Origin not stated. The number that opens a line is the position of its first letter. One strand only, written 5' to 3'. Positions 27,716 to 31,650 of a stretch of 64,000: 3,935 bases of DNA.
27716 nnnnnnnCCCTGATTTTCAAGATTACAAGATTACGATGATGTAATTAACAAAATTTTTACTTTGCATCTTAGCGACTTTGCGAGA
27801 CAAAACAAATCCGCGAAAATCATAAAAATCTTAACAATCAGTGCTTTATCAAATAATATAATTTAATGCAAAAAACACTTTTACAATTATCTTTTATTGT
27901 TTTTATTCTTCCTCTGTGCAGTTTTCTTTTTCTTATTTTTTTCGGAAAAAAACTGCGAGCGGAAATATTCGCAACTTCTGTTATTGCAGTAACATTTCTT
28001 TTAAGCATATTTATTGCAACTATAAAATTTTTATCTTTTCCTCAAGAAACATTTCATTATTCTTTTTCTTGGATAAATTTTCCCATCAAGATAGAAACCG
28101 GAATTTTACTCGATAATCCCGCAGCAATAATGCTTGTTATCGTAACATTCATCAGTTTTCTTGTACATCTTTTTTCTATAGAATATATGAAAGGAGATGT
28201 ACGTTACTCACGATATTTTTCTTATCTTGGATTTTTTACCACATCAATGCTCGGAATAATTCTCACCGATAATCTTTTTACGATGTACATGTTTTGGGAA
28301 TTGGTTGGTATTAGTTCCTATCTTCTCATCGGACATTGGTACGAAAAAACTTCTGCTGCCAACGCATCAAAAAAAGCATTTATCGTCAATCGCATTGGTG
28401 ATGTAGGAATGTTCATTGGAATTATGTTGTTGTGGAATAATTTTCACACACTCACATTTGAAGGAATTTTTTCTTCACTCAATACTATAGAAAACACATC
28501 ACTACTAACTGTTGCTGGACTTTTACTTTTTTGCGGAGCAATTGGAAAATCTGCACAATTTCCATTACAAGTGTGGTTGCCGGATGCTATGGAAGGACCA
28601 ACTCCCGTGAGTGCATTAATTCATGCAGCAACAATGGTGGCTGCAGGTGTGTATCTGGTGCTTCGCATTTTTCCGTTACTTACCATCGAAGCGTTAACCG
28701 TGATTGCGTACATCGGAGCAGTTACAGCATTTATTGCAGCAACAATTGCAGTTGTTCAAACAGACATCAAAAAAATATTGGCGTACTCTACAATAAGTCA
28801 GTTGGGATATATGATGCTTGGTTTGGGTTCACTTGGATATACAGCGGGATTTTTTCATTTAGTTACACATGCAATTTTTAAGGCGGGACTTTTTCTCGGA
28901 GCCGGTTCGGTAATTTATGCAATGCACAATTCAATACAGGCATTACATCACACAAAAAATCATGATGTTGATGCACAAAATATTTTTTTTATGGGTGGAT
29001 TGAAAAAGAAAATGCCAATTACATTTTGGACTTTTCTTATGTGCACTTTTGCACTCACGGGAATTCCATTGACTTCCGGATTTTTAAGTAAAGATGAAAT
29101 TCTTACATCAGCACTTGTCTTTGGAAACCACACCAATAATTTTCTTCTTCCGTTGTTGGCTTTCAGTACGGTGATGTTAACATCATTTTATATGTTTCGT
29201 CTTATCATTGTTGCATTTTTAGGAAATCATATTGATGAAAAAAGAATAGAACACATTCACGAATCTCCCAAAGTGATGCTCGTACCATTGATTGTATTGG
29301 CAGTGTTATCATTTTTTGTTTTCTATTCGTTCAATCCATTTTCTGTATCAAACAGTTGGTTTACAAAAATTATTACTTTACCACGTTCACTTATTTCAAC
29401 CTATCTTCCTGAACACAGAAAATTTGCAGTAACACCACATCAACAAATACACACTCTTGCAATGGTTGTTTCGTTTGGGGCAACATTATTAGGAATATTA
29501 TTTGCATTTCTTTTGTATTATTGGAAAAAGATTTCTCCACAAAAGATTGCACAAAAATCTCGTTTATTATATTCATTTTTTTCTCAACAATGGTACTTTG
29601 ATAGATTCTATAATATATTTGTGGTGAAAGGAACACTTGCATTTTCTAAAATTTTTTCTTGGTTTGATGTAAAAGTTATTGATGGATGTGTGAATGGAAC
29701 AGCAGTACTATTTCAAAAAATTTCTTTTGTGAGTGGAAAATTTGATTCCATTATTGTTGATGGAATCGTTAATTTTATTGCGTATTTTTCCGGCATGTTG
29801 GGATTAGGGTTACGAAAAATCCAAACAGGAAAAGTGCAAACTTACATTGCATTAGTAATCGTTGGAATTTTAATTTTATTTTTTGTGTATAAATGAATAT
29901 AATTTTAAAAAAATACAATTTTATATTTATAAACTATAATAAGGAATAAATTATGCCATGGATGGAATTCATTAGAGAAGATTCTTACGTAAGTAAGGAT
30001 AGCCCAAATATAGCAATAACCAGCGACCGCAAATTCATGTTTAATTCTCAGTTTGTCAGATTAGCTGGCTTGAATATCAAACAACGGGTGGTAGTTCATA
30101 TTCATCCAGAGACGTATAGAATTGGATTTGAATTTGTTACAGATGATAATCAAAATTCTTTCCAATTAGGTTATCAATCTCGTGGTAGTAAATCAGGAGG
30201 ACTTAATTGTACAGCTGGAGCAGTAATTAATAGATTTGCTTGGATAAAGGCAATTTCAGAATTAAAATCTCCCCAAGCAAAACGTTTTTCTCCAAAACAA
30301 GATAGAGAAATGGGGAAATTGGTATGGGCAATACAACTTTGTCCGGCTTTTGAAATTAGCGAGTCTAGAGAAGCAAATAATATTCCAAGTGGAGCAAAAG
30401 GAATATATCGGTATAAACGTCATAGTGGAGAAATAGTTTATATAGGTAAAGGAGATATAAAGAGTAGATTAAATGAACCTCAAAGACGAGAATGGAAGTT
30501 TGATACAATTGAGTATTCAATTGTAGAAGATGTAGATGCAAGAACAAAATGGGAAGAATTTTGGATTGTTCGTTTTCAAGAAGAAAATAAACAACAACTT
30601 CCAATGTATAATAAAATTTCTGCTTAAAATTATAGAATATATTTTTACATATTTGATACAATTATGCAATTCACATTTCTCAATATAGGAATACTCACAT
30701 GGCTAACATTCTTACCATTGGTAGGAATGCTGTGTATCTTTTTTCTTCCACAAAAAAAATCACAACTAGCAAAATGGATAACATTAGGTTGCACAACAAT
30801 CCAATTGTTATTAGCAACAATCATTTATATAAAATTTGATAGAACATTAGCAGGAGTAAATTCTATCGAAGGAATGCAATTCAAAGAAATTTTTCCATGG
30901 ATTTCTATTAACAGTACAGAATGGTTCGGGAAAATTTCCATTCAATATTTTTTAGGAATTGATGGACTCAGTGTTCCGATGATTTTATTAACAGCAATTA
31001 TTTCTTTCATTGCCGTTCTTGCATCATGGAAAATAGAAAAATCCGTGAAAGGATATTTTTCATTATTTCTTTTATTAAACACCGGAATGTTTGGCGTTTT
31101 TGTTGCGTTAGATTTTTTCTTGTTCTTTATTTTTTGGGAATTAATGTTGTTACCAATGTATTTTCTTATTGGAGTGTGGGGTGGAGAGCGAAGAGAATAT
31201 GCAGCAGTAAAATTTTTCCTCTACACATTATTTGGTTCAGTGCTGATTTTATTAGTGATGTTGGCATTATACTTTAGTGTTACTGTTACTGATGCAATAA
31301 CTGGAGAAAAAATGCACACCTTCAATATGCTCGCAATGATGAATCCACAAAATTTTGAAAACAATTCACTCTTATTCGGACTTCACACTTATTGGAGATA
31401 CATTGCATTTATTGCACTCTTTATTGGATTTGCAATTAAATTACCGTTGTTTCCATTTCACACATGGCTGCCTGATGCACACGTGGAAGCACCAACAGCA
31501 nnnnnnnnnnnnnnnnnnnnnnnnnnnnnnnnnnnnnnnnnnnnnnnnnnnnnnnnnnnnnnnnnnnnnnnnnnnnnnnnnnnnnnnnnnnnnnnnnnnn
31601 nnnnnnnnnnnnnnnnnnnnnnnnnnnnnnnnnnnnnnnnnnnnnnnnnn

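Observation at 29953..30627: Free-standing AbrB-like/GIY-YIG nuclease fusion between nuoL and nuoM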

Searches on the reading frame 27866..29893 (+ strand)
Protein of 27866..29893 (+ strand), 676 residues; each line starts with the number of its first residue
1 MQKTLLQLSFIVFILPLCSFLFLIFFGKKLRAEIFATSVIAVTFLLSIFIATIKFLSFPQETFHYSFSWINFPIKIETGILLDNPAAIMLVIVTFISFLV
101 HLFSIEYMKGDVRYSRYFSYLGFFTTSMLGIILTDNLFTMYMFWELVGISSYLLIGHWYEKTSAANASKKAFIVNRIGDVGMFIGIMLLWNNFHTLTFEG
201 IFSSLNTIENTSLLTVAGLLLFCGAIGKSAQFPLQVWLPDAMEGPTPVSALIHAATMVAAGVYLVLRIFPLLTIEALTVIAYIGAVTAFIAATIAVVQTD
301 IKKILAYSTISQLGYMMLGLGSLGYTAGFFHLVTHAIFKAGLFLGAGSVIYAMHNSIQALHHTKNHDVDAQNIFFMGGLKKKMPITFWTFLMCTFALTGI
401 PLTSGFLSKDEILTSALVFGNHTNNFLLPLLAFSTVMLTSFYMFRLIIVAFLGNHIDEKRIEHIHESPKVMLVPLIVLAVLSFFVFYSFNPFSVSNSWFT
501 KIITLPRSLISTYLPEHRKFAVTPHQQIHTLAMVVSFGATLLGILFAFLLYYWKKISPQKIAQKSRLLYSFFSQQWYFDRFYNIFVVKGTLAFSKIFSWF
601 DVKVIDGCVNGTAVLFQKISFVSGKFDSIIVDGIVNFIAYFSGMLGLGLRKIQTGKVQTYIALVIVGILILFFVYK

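Call 3: search_protein_families(library=pfam, proteins=[window:27866-29893:+], max_evalue=1)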
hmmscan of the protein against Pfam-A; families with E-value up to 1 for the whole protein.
window:27866-29893:+ (676 aa): 6 families
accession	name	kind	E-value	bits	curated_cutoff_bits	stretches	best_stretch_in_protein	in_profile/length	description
PF00361.26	Proton_antipo_M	-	2.5e-82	276.8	21.5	1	135-420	2-279/294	NADH:quinone oxidoreductase/Mrp antiporter, TM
PF00662.26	Proton_antipo_N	-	7.3e-18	64.7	24.5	1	69-118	1-51/51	NADH-Ubiquinone oxidoreductase (complex I), chain 5 N-terminus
PF01010.25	Proton_antipo_C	-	0.00025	21.1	26.8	1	457-601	85-243/243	NADH-dehyrogenase subunit F, TMs, (complex I) C-terminus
PF04246.17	RseC_MucC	-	0.025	15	24.4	1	2-52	60-112/130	Positive regulator of sigma(E), RseC/MucC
PF06057.17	VirJ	-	0.28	11.5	22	1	538-584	28-72/191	Bacterial virulence protein (VirJ)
PF10745.14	DUF2530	-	0.74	10.5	25.5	0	238-298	6-62/77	Protein of unknown function (DUF2530)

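Call 32: find_related_loci(query=window:27866-29893:+, collection=genome_contigs, flank=8000)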
Query window:27866-29893:+ (676 aa) in genome_contigs; peptide patterns used: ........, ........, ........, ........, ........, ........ (x = any residue, [..] = any of these).
599 stretches matched a pattern (row limit reached: there are more); 583 encode a relative of the query (tblastn E <= 1e-3); the best 80 are kept; 80 distinct loci.
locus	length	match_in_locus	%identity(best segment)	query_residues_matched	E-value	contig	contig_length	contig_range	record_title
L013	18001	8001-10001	46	45-674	5e-174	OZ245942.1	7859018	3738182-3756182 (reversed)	MAG: Cyclobacteriaceae bacterium isolate d64f6be0-ca85-411b-9194-a2fe2d2d5358 genome assembly, chromosome: 1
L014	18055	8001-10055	45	26-674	4e-166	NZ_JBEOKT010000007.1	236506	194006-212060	Pontibacter populi strain HYL7-15 NODE_7_length_236506_cov_34.703712, whole genome shotgun sequence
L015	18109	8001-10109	44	9-674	1e-162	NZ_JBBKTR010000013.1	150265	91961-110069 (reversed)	Pontibacter sp. H249 13, whole genome shotgun sequence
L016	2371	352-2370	43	8-658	7e-174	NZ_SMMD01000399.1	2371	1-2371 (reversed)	Fulvivirga aurantia strain RKSG066 Contig_391, whole genome shotgun sequence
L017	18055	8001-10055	44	26-674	5e-160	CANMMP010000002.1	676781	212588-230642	uncultured Pontibacter sp. isolate 903.fasta genome assembly, contig: NODE_2, whole genome shotgun sequence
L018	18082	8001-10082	45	3-660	1e-158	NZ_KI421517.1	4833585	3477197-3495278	Adhaeribacter aquaticus DSM 16391 AdhaqDRAFT_Scaffold1.4, whole genome shotgun sequence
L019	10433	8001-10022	43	12-673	1e-157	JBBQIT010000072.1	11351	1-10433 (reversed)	MAG: Bdellovibrionota bacterium isolate Co_metawrap_796 Cmw_796_k141_24020482_length_11351_cov_7.0000, whole genome shot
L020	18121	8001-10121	43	8-674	1e-156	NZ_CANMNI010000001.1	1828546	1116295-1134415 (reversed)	Uncultured Pontibacter sp. isolate 912.fasta NODE_1, whole genome shotgun sequence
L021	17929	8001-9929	45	62-671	9e-156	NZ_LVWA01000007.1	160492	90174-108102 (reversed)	Pontibacter flavimaris strain S10-8 contig_3, whole genome shotgun sequence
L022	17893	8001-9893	45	75-675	4e-155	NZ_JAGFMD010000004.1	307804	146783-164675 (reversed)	Roseivirga sp. E12 scaffold_4_length=307805, whole genome shotgun sequence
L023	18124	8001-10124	43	8-674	9e-155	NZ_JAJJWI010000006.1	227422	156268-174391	Pontibacter silvestris strain XAAS-R86T Scaffold6, whole genome shotgun sequence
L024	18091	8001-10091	43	19-674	5e-154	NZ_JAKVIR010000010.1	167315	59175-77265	Pontibacter sp. E15-1 NODE_10_length_167315_cov_169.608988, whole genome shotgun sequence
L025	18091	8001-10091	42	8-676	7e-154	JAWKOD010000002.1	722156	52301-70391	MAG: Bdellovibrionota bacterium isolate ABC2.20 ABC2.20.fa-2, whole genome shotgun sequence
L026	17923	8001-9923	43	8-663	7e-154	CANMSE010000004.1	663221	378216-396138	uncultured Fulvivirga sp. isolate 2-959.fasta genome assembly, contig: NODE_4, whole genome shotgun sequence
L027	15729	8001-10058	42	4-660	1e-153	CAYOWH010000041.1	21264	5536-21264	MAG TPA_asm: uncultured Bacteriovoracaceae bacterium isolate SRP193358_co1_710 genome assembly, contig: NODE_6012_length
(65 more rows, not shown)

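Call 33: list_cluster_members(proteins=[P0001, window:27866-29893:+, window:30664-32241:+])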
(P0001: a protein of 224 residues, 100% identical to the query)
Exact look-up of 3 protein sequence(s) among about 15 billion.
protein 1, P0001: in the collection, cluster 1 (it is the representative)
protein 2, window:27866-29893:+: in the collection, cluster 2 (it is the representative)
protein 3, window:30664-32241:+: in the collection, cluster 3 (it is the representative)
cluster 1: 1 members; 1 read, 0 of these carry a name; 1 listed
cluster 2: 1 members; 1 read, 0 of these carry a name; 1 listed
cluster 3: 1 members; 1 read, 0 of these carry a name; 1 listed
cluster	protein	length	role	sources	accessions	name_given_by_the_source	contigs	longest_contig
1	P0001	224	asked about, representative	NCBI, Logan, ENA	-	-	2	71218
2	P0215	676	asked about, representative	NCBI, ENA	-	-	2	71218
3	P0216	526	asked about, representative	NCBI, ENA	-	-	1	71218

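Call 75: find_homologous_proteins(query=window:27866-29893:+, max_evalue=1e-100)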
Query window:27866-29893:+ (676 aa): 7805 proteins with E <= 1e-100 among 8000 candidates; the best 120 are listed.
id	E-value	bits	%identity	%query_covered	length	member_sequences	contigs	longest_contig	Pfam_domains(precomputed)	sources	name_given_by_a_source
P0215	0.0e+0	1469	100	100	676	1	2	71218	PF00662.27,PF00361.26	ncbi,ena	-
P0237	1.4e-263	895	60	100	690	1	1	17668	PF00662.27,PF00361.26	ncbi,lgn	ncbi:MAG: NADH-quinone oxidoreductase subunit L [Bacteroidota bacterium]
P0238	1.9e-263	894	60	100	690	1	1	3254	PF00662.27,PF00361.26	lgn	-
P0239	5.8e-263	893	61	100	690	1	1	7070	PF00662.27,PF00361.26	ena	-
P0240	2.6e-262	890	60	100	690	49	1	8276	PF00662.27,PF00361.26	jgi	jgi:NADH-quinone oxidoreductase subunit L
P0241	1.3e-261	888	60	100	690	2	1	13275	PF00662.27,PF00361.26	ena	-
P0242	1.9e-261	888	60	100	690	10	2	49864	PF00662.27,PF00361.26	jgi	jgi:NADH-quinone oxidoreductase subunit L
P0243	2.4e-261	887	60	100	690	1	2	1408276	PF00662.27,PF00361.26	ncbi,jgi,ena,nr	ncbi:MAG TPA: NADH-quinone oxidoreductase subunit L [Bacteroidota bacterium]|nr:NADH-quinone oxidore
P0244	4.2e-259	880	58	100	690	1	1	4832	PF00662.27,PF00361.26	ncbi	-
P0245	9.5e-259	879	60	100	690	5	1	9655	PF00662.27,PF00361.26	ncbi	-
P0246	1.3e-258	878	59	100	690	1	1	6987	PF00662.27,PF00361.26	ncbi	-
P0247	2.5e-258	877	60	98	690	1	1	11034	PF00662.27,PF00361.26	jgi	jgi:NADH-quinone oxidoreductase subunit L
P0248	2.9e-258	877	60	100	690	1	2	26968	PF00662.27,PF00361.26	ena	-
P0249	4.5e-257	873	58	100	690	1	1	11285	PF00662.27,PF00361.26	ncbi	-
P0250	1.1e-255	869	59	100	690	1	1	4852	PF00662.27,PF00361.26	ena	-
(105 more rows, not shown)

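Call 76: find_encoding_contigs(protein=P0243, flank=10000, max_places=2)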
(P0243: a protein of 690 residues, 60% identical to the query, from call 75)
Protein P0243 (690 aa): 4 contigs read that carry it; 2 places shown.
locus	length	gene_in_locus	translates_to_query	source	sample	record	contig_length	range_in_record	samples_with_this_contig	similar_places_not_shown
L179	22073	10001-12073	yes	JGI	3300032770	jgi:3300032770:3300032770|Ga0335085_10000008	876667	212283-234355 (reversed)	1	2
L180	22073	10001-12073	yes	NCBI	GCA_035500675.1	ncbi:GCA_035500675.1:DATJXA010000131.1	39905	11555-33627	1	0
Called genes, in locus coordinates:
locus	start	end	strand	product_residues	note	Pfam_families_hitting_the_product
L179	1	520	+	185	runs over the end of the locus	PF00582:Usp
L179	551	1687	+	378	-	PF02746:MR_MLE_N (weak), PF13378:MR_MLE_C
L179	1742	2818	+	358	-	PF04055:Radical_SAM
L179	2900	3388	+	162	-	-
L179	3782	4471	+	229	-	PF12895:ANAPC3 (faint), PF09976:TPR_21 (weak), PF14559:TPR_19 (faint), PF13432:TPR_16 (faint), PF13174:TPR_6 (faint), PF13176:TPR_7 (faint), PF00515:TPR_1 (faint), PF13424:TPR_12 (weak), +2 more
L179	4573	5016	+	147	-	PF00507:Oxidored_q4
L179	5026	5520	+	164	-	PF01058:Oxidored_q6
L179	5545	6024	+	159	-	PF00329:Complex1_30kDa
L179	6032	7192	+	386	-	PF00346:Complex1_49kDa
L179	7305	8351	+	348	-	PF00146:NADHdh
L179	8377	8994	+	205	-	PF14697:Fer4_21 (weak), PF00037:Fer4 (weak), PF12838:Fer4_7 (weak)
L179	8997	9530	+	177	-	PF00499:Oxidored_q3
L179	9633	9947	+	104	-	PF00420:Oxidored_q2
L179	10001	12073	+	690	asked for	PF00662:Proton_antipo_N, PF00361:Proton_antipo_M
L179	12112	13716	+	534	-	PF01059:Oxidored_q5_N (weak), PF00361:Proton_antipo_M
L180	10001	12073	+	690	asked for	PF00662:Proton_antipo_N, PF00361:Proton_antipo_M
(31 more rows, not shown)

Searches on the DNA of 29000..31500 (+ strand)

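Call 92: search_rna_families(sources=[L093, L094, L174], threshold=evalue, max_evalue=0.1)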
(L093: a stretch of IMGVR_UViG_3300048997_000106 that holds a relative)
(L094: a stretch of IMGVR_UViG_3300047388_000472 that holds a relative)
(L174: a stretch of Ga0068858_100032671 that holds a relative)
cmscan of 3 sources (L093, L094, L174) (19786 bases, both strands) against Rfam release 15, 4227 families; matches with E-value up to 0.1: 1.
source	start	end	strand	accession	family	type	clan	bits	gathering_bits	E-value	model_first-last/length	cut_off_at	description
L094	5895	5966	+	RF00043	Plasmid_R1162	Gene; antisense;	-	30.5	55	0.09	1-75/75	no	R1162-like plasmid antisense RNA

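Call 93: search_rna_families(source=window, start=29000, end=31500, threshold=evalue, max_evalue=1)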
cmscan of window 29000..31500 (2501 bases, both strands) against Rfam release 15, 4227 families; matches with E-value up to 1: 1.
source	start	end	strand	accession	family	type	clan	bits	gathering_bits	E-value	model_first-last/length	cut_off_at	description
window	29719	29767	-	RF01833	astro_FSE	Cis-reg; frameshift_element;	-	17.9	70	0.22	1-55/55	no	ribosomal frameshift site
